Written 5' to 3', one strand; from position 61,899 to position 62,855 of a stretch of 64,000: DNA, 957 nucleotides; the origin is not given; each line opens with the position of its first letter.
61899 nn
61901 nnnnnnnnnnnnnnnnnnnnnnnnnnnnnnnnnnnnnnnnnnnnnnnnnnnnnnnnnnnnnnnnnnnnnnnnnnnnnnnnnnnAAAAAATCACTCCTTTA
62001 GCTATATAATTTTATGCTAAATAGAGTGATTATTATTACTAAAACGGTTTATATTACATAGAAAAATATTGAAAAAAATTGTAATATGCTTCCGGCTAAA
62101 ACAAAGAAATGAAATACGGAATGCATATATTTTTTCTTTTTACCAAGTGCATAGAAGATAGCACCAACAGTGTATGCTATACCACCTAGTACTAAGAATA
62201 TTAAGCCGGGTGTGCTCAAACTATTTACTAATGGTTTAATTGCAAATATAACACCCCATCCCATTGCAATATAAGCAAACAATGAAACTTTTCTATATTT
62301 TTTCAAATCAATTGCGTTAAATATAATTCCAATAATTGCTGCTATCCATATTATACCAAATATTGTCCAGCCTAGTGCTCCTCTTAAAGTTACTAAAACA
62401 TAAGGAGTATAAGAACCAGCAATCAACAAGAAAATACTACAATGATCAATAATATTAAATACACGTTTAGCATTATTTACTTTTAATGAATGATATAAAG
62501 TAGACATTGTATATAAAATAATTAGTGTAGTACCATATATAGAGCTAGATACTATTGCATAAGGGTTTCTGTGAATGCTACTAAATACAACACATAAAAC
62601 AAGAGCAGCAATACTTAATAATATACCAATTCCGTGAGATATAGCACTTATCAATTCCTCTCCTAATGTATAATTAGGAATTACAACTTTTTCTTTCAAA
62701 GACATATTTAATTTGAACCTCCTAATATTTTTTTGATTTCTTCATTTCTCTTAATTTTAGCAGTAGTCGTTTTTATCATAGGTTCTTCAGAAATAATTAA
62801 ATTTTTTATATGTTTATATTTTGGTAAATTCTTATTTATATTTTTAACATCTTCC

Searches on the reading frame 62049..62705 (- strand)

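Call 73: search_protein_families(library=pfam, proteins=[window:62049-62705:-], max_evalue=0.001)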
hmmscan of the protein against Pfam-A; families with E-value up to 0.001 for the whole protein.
window:62049-62705:- (218 aa): 1 family
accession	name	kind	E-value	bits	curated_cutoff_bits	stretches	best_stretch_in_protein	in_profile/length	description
PF03006.26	HlyIII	-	7.5e-45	153.7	26.2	1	14-210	3-224/224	Haemolysin-III related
